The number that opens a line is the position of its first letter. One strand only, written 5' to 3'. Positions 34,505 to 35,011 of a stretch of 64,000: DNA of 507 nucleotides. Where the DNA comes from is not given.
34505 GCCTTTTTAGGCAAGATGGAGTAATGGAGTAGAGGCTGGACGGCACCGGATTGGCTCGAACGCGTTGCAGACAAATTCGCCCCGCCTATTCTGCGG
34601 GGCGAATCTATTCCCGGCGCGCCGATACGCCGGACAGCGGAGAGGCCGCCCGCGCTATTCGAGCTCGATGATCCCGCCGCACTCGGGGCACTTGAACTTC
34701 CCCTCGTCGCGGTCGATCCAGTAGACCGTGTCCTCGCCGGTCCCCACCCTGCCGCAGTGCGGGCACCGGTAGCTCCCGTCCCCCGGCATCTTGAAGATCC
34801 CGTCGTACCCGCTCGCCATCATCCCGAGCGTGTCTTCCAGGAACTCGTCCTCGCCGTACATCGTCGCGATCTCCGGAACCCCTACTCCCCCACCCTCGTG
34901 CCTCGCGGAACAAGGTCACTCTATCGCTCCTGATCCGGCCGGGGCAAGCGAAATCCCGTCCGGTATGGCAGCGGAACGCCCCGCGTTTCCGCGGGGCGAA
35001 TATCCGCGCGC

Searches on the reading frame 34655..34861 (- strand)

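Call 50: search_protein_families(library=pfam, proteins=[window:34655-34861:-], max_evalue=0.01)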
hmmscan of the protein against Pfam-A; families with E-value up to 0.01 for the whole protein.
window:34655-34861:- (68 aa): 16 families
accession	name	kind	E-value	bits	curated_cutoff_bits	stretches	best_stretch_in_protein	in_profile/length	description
PF07754.17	HVO_2753_ZBP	-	0.00012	22.2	33.2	0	54-64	15-25/46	Small zinc finger protein HVO_2753-like, Zn-binding pocket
PF24460.1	DUF7575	-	0.00043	20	28.5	0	30-38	3-11/28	Domain of unknown function (DUF7575)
PF02591.20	Zn_ribbon_9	-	0.00064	20.2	29.1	0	31-38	24-31/33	C4-type zinc ribbon domain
PF08271.17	Zn_Ribbon_TF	-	0.0011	18.9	29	0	31-66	1-30/43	TFIIB zinc-binding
PF06397.17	Desulfoferrod_N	-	0.0014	18.7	23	0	31-39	7-15/36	Desulfoferrodoxin, N-terminal domain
PF04438.22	zf-HIT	-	0.0017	18.5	24.7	0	29-37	12-20/30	HIT zinc finger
PF23548.1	Zn_ribbon_FGT1_2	-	0.0024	17.8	27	0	54-62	19-27/35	FORGETTER1 second zinc ribbon domain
PF24441.1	DUF7560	-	0.0034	17.5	27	0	54-66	4-16/44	Family of unknown function (DUF7560)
PF07282.18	Cas12f1-like_TNB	-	0.0035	17.9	26.3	1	30-62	28-47/60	Cas12f1-like, TNB domain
PF13465.12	zf-H2C2_2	-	0.0037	18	40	0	53-62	12-21/26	Zinc-finger double domain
PF10058.14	Zn_ribbon_10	-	0.0039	17.3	24.2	0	29-38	43-52/54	ER junction formation factor lunapark, zinc ribbon finger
PF25164.1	CoiA_N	-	0.0042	17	26.3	0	51-63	13-25/50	Competence protein CoiA, N-terminal domain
PF13248.11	Zn_ribbon_3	-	0.0043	16.9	27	0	31-37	3-9/26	zinc-ribbon domain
PF13717.11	Zn_ribbon_4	-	0.0055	17.1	30.3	0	30-39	25-34/36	zinc-ribbon domain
PF23783.1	Zn_ribbon_TiaS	-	0.0088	16.2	27.3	0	31-39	20-28/41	TiaS C-terminal zinc ribbon domain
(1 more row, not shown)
